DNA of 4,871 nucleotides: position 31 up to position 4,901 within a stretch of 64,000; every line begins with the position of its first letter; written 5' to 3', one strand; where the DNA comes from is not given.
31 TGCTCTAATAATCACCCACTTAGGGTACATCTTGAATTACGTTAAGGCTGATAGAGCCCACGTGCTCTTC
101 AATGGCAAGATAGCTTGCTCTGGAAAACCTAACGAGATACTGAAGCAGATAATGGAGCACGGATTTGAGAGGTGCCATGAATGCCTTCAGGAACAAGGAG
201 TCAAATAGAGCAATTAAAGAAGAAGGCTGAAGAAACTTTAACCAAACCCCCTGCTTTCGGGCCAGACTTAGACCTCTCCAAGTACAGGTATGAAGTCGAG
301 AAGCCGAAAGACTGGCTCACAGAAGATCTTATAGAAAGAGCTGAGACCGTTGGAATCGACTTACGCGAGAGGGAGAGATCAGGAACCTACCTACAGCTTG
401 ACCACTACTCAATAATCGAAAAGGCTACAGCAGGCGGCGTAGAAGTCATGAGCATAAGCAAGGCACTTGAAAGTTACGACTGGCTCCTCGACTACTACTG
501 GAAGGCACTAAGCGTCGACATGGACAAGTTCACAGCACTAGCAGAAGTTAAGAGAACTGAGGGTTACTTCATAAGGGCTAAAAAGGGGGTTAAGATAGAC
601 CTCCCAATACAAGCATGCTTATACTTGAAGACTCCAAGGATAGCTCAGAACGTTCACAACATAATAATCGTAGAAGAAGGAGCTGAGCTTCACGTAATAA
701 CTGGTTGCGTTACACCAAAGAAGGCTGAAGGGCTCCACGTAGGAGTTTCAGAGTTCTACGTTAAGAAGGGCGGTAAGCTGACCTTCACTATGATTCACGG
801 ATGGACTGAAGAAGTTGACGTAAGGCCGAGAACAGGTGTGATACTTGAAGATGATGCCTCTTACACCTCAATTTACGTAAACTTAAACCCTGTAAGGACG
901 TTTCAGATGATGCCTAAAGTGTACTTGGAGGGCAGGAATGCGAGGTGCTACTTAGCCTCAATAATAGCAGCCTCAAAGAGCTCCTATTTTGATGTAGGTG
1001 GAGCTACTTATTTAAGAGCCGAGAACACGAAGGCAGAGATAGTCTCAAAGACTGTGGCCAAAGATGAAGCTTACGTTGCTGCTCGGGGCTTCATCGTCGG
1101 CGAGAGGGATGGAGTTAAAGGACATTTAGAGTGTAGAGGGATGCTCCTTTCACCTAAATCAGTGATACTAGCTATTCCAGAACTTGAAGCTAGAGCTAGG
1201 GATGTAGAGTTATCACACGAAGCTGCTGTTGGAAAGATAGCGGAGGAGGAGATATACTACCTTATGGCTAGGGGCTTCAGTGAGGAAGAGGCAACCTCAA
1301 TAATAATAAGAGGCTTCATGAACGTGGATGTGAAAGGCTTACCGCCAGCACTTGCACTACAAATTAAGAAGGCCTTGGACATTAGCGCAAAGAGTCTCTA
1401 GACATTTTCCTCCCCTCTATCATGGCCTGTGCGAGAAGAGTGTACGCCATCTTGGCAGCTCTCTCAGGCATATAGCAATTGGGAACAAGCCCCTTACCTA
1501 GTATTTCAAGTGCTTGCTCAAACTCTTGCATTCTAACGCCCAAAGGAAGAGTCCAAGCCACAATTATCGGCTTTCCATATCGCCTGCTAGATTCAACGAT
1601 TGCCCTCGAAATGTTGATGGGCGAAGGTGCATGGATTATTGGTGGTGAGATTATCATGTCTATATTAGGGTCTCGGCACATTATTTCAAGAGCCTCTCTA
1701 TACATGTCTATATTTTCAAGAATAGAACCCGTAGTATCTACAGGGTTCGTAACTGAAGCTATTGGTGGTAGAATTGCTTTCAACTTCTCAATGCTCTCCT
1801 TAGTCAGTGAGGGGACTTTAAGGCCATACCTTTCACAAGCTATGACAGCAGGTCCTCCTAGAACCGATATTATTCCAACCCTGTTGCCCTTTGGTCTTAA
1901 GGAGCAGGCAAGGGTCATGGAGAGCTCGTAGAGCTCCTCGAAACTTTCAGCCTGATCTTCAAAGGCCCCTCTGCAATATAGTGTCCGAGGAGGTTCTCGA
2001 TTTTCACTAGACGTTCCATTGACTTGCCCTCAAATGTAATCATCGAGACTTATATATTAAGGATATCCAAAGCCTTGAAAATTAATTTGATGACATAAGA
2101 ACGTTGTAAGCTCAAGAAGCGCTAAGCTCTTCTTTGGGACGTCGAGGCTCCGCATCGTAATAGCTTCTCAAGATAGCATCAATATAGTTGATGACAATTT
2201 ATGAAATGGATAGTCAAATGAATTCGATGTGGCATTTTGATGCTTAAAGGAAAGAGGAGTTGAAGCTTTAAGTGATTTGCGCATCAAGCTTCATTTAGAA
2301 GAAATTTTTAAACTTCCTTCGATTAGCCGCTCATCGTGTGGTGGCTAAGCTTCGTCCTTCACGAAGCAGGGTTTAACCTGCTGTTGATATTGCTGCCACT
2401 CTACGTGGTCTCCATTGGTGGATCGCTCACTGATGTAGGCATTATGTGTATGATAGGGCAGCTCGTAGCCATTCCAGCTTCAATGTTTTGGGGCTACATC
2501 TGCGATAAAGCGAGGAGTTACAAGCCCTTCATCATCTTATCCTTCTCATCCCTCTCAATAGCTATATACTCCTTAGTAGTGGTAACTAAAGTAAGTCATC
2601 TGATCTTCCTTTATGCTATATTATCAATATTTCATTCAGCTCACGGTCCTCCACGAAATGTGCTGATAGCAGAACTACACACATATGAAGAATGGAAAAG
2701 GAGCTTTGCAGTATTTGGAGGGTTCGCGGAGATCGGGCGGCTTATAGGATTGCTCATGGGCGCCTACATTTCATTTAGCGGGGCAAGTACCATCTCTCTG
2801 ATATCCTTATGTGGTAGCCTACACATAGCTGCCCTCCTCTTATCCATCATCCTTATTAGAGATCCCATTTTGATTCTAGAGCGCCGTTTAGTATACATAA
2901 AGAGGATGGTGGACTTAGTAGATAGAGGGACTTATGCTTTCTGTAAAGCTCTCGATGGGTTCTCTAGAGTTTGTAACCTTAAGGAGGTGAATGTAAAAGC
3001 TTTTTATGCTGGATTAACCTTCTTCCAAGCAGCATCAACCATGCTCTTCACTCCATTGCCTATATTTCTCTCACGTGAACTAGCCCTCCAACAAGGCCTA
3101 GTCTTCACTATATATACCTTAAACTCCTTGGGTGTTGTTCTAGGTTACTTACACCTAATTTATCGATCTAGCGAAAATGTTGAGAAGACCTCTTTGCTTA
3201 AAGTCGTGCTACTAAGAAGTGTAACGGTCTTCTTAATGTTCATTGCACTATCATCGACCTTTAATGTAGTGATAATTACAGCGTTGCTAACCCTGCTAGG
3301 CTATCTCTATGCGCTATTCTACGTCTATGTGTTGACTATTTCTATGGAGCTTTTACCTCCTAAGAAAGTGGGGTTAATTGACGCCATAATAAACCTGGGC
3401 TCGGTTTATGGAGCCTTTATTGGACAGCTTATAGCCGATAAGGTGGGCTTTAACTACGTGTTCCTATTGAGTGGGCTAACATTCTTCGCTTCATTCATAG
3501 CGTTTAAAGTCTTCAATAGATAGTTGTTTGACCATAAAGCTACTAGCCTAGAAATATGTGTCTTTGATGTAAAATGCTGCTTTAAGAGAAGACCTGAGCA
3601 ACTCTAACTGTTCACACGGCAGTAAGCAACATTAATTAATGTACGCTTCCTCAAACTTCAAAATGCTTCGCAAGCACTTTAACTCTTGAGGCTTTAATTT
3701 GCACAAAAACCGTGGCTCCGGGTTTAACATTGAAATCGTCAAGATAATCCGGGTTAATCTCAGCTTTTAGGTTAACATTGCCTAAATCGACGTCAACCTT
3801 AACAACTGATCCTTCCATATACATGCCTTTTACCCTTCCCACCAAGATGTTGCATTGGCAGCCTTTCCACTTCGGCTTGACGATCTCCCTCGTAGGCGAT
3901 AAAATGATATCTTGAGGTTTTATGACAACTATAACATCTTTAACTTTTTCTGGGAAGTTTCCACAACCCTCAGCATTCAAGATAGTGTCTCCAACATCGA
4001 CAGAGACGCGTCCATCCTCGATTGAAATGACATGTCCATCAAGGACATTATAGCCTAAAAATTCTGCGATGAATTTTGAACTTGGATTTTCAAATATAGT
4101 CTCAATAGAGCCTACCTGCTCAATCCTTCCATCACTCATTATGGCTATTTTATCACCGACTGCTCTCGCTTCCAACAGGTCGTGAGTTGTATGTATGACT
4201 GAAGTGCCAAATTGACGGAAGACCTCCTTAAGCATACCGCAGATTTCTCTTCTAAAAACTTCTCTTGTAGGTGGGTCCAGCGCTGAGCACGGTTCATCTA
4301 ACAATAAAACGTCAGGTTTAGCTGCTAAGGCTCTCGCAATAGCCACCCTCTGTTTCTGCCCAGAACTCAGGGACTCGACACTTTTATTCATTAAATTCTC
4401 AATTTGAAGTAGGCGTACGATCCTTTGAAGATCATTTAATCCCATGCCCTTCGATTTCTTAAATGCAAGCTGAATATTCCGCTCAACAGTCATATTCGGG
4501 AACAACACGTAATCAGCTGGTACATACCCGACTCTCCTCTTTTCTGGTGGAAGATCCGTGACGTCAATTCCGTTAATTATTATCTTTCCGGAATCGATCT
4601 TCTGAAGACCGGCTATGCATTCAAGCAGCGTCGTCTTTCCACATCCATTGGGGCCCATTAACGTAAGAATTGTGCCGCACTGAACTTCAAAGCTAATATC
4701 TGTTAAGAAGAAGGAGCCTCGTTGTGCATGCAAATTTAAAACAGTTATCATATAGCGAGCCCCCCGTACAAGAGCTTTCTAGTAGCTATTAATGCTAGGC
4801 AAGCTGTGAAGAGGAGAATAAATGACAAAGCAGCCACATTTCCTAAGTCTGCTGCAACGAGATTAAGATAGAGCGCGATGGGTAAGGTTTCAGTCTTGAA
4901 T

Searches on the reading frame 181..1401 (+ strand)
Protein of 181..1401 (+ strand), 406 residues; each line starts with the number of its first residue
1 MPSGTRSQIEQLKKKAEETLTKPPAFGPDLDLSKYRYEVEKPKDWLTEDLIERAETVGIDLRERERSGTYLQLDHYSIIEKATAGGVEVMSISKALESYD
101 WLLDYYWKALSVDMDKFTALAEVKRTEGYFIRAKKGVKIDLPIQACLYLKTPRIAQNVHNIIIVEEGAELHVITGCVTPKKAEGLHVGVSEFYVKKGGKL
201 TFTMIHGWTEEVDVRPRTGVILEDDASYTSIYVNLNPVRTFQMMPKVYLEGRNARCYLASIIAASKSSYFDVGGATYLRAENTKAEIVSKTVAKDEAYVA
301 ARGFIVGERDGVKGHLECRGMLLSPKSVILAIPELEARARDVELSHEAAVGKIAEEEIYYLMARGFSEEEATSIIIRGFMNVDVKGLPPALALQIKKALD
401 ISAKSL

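Call 9: search_protein_families(library=pfam, proteins=[window:181-1401:+], max_evalue=0.01)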
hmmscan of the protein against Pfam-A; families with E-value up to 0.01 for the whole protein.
window:181-1401:+ (406 aa): 2 families
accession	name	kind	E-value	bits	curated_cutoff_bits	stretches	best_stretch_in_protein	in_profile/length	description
PF01458.23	SUFBD_core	-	9.8e-51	172.9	27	1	154-379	8-232/232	SUF system FeS cluster assembly, SufBD core domain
PF19295.5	SufBD_N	-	0.0024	18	23.5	1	83-144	109-171/172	SufBD protein N-terminal region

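Call 16: find_encoding_contigs(protein=window:181-1401:+, flank=10000, max_places=6)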
Protein window:181-1401:+ (406 aa): 1 contig read that carries it; 1 place shown.
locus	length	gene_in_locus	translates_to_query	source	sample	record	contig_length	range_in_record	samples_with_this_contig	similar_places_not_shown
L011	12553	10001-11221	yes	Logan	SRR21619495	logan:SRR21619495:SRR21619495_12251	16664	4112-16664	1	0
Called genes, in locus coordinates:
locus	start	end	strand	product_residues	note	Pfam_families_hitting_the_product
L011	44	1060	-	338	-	-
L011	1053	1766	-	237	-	-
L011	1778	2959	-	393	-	PF00890:FAD_binding_2, PF01134:GIDA (weak), PF01266:DAO (weak), PF01494:FAD_binding_3, PF03486:HI0933_like, PF05834:Lycopene_cycl, PF12831:FAD_oxidored, PF22578:GGR_cat, +4 more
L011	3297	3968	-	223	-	PF01987:AIM24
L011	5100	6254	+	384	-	PF13401:AAA_22, PF22703:Cdc6_lid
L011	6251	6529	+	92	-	-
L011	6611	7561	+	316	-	PF14520:HHH_5, PF00154:RecA_N, PF13481:AAA_25, PF08423:Rad51, PF06745:ATPase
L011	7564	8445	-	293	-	PF01008:IF-2B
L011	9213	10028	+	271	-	PF00005:ABC_tran, PF13304:AAA_21 (faint)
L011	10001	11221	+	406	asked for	PF01458:SUFBD_core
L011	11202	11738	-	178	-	-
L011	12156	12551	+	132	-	?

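Call 21: find_homologous_proteins(query=window:181-1401:+)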
Query window:181-1401:+ (406 aa): 7955 proteins with E <= 0.001 among 8000 candidates; the best 120 are listed.
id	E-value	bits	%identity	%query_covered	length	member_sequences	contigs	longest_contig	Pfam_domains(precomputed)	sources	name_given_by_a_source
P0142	1.1e-265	898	100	100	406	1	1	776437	PF01458.24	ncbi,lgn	ncbi:MAG: SufD family Fe-S cluster assembly protein [Candidatus Nezhaarchaeales archaeon]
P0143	1.6e-259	878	98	100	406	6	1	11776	PF01458.24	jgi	-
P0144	1.1e-257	872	96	100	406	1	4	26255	PF01458.24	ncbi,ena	ncbi:MAG: SufD family Fe-S cluster assembly protein [Candidatus Nezhaarchaeales archaeon]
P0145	7.4e-251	850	96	97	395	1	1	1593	PF01458.24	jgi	-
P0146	6.7e-241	817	89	100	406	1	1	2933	PF01458.24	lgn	-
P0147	6.2e-235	797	86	100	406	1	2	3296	PF01458.24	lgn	-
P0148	1.8e-230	782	84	100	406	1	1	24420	PF01458.24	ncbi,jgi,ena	-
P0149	1.7e-228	776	84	100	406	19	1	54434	PF01458.24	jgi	jgi:Fe-S cluster assembly scaffold protein SufB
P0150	2.3e-228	776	83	100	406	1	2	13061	PF01458.24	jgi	-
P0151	2.6e-223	759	81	100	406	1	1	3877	PF01458.24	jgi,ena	-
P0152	6.2e-223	758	81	100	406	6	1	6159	PF01458.24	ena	-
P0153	1.4e-222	757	81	100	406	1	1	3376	PF01458.24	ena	-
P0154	2.5e-222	756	81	100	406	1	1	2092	PF01458.24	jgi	-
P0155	5.0e-221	751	80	100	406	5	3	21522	PF01458.24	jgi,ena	-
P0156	1.6e-220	750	80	100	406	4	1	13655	PF01458.24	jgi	-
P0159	4.2e-210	715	76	100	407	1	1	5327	PF01458.24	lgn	-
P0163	4.1e-203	692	74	100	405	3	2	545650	PF01458.24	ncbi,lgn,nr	ncbi:MAG: SufD family Fe-S cluster assembly protein [Candidatus Nezhaarchaeota archaeon]|nr:SufD fam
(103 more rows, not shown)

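Call 23: find_encoding_contigs(protein=P0144, flank=10000, max_places=4)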
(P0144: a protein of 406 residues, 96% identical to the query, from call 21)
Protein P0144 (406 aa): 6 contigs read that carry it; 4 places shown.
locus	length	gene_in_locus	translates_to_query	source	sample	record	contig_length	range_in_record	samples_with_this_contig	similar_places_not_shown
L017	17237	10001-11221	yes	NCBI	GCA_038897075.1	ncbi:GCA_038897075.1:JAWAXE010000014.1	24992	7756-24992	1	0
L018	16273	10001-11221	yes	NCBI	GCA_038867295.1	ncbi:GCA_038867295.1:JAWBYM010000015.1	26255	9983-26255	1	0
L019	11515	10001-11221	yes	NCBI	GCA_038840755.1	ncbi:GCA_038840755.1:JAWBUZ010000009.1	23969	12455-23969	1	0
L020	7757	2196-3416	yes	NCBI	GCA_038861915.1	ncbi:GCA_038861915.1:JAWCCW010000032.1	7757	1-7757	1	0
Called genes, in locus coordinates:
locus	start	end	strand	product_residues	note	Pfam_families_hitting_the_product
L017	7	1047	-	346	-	-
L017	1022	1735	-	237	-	-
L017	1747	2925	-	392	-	PF00890:FAD_binding_2 (weak), PF01134:GIDA (weak), PF01266:DAO (weak), PF01494:FAD_binding_3, PF03486:HI0933_like, PF05834:Lycopene_cycl (weak), PF12831:FAD_oxidored, PF22578:GGR_cat, +3 more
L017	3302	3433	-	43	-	-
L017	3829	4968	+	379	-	-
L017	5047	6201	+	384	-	PF13191:AAA_16 (faint), PF13401:AAA_22, PF22703:Cdc6_lid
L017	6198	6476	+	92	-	-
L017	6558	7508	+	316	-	PF14520:HHH_5, PF00154:RecA_N, PF13481:AAA_25, PF08423:Rad51, PF06745:ATPase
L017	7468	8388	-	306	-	PF01008:IF-2B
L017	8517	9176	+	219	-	PF01885:PTS_2-RNA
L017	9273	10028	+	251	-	PF00005:ABC_tran, PF13304:AAA_21 (faint)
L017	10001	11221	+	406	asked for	PF01458:SUFBD_core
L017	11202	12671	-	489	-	PF02629:CoA_binding, PF13380:CoA_binding_2, PF13607:Succ_CoA_lig, PF19045:Ligase_CoA_2 (weak)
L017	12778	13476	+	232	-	PF13549:ATP-grasp_5, PF08442:ATP-grasp_2 (weak)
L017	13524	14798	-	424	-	PF12832:MFS_1_like (weak), PF05977:MFS_3, PF07690:MFS_1, PF00083:Sugar_tr (faint), PF12832:MFS_1_like, PF07690:MFS_1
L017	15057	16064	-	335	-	PF17231:DUF5305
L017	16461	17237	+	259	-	PF00082:Peptidase_S8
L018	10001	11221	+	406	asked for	PF01458:SUFBD_core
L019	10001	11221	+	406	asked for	PF01458:SUFBD_core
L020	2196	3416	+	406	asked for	PF01458:SUFBD_core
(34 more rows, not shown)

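Call 24: find_encoding_contigs(protein=P0143, flank=10000, max_places=4)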
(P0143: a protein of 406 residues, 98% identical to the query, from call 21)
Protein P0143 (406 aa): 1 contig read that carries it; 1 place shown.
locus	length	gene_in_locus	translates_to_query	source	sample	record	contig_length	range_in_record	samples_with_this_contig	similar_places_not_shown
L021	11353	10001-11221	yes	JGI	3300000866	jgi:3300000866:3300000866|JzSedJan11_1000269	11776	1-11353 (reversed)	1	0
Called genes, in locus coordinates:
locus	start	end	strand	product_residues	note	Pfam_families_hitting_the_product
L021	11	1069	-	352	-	-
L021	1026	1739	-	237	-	-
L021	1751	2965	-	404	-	PF00890:FAD_binding_2 (weak), PF01134:GIDA (weak), PF01266:DAO (weak), PF01494:FAD_binding_3, PF03486:HI0933_like, PF05834:Lycopene_cycl (weak), PF12831:FAD_oxidored, PF22578:GGR_cat, +4 more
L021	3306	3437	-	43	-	-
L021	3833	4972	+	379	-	-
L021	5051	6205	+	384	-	PF13191:AAA_16 (faint), PF13401:AAA_22, PF22703:Cdc6_lid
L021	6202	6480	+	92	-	-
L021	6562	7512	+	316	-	PF14520:HHH_5, PF00154:RecA_N, PF13481:AAA_25, PF08423:Rad51, PF06745:ATPase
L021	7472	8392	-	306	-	PF01008:IF-2B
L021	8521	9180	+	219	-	PF01885:PTS_2-RNA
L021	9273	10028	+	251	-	PF00005:ABC_tran, PF13304:AAA_21 (faint)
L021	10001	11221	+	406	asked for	PF01458:SUFBD_core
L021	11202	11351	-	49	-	?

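Call 31: find_encoding_contigs(protein=P0159, flank=10000, max_places=4)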
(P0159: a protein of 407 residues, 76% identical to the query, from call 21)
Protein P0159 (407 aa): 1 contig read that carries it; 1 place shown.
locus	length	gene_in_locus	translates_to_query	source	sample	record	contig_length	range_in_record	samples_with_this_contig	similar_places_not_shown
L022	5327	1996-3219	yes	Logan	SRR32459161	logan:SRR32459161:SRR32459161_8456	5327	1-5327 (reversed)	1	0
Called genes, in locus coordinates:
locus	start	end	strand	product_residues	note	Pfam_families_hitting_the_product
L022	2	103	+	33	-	?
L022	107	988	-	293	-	PF01008:IF-2B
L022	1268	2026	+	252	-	PF00005:ABC_tran, PF13304:AAA_21 (faint)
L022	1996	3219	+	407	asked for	PF01458:SUFBD_core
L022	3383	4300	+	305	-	PF01545:Cation_efflux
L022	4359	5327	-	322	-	?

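Call 32: find_encoding_contigs(protein=P0163, flank=10000, max_places=3)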
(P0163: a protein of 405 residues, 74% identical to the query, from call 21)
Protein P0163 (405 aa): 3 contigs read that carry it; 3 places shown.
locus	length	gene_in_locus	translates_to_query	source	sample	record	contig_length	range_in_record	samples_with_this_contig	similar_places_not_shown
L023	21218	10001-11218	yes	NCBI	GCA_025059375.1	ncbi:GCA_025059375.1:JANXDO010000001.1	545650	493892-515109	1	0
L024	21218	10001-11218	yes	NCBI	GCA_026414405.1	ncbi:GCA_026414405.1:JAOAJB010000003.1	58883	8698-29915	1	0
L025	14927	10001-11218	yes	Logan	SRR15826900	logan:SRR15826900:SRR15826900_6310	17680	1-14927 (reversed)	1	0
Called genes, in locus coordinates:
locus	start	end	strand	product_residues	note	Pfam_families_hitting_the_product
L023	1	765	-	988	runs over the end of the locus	-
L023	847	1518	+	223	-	PF22662:Csa3_N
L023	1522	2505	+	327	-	PF17952:Cas6_N (weak)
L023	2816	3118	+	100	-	-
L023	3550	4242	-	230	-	PF27225:AF_1859_N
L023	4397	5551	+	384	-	PF13191:AAA_16 (weak), PF13401:AAA_22, PF22703:Cdc6_lid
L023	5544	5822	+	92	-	-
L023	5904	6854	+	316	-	PF14520:HHH_5, PF00154:RecA_N, PF13481:AAA_25 (weak), PF08423:Rad51, PF06745:ATPase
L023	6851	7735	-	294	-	PF01008:IF-2B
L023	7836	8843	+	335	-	PF01380:SIS (weak), PF10432:bact-PGI_C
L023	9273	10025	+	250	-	PF00005:ABC_tran, PF13304:AAA_21 (faint)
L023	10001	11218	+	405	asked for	PF01458:SUFBD_core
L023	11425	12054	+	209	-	PF01066:CDP-OH_P_transf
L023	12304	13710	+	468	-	PF13458:Peripla_BP_6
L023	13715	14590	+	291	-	PF02653:BPD_transp_2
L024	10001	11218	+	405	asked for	PF01458:SUFBD_core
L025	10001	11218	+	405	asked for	PF01458:SUFBD_core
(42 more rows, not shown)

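Call 46: search_protein_families(library=ncbifam, proteins=[window:181-1401:+], max_evalue=0.00001)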
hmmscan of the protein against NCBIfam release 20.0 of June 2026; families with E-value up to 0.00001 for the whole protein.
window:181-1401:+ (406 aa): 5 families
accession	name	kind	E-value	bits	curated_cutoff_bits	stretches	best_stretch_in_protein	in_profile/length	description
TIGR01980.1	sufB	equivalog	8.6e-60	202.6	346.4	1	40-397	81-446/448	Fe-S cluster assembly protein SufB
NF052511.1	SUF_like_SmsB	exception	3.5e-59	200.9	650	1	82-402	119-440/445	SUF-like minimal system protein SmsB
TIGR01981.1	sufD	equivalog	1.1e-42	146.3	222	1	124-390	3-269/275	Fe-S cluster assembly protein SufD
NF008773.0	PRK11814.1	equivalog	1.7e-34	119.2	717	1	44-402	102-478/484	Fe-S cluster assembly protein SufB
NF008194.0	PRK10948.1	equivalog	4.5e-13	48.8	489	1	247-380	259-394/423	Fe-S cluster assembly protein SufD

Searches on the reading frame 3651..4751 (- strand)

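Call 38: search_protein_families(library=pfam, proteins=[window:3651-4751:-], max_evalue=0.001)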
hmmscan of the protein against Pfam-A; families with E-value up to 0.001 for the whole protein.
window:3651-4751:- (366 aa): 7 families
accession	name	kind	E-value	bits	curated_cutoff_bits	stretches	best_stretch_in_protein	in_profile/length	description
PF00005.33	ABC_tran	-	6.9e-37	127.6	25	1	16-155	1-136/137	ABC transporter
PF13304.12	AAA_21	-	2.4e-11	44.7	27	1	124-193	234-301/304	AAA domain, putative AbiEii toxin, Type IV TA system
PF03459.23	TOBE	-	9e-11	42.3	22.3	1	301-359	5-64/64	TOBE domain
PF02463.25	SMC_N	-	0.0001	22.3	40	0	29-46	27-44/220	RecF/RecN/SMC N terminal domain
PF13476.12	AAA_23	-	0.00022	22.4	27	1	28-47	21-40/201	AAA domain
PF13401.12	AAA_22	-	0.00052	20.8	27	0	27-153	6-92/130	AAA domain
PF00004.35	AAA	-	0.0007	20.5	21.2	0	30-113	2-38/131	ATPase family associated with various cellular activities (AAA)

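Call 61: search_protein_families(library=ncbifam, proteins=[window:3651-4751:-], max_evalue=1e-15)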
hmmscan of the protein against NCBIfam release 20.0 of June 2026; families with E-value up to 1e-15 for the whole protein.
window:3651-4751:- (366 aa): 157 families (the best 25 are shown)
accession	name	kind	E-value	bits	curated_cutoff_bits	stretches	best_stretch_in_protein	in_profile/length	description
NF040840.2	tungstate_WtpC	equivalog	5.6e-84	282.4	440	1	1-360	1-347/347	tungstate ABC transporter ATP-binding protein WtpC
TIGR03265.1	PhnT2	equivalog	7.7e-76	255.6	457.7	1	15-360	19-352/353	putative 2-aminoethylphosphonate ABC transporter ATP-binding protein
NF006987.0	PRK09452.1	equivalog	1.6e-69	234.4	482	1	15-361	32-373/378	spermidine/putrescine ABC transporter ATP-binding protein PotA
TIGR01187.1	potA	subfamily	9e-68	228.7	355.6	1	31-360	1-325/325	polyamine ABC transporter ATP-binding protein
NF043075.1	MMSYN1_0197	equivalog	6e-64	216.1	550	1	11-288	13-284/341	spermidine/putrescine ABC transporter ATP-binding protein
TIGR02142.1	modC_ABC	equivalog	1.9e-60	205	285.05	1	6-357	4-352/353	molybdenum ABC transporter ATP-binding protein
TIGR03258.1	PhnT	equivalog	1.9e-60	204.8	499.15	1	12-287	20-296/359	2-aminoethylphosphonate ABC transport system ATP-binding subunit PhnT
TIGR00968.1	3a0106s01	subfamily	3.1e-60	203.6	342.75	1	2-234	1-233/237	sulfate ABC transporter ATP-binding protein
NF008653.0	PRK11650.1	subfamily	1.1e-57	195.8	432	1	15-289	19-292/357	sn-glycerol-3-phosphate ABC transporter ATP-binding protein UgpC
NF008513.0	PRK11432.1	equivalog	2.4e-55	187.9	496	1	16-362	22-349/351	ferric ABC transporter ATP-binding protein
NF008105.0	PRK10851.1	equivalog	2.8e-55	187.5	502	1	15-242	17-248/362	sulfate/thiosulfate ABC transporter ATP-binding protein CysA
NF040933.2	ABC_arch_GlcV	equivalog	5.9e-54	183.3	450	1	16-359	22-356/357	glucose ABC transporter ATP-binding protein GlcV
NF008355.0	PRK11144.1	equivalog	1.9e-53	181.7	434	1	5-357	4-350/353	molybdenum ABC transporter ATP-binding protein ModC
NF008233.0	PRK11000.1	equivalog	1.3e-52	178.9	568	1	17-255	20-260/369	maltose/maltodextrin ABC transporter ATP-binding protein MalK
NF008621.0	PRK11607.1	equivalog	5.6e-52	176.8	613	1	12-314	31-327/377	putrescine ABC transporter ATP-binding subunit PotG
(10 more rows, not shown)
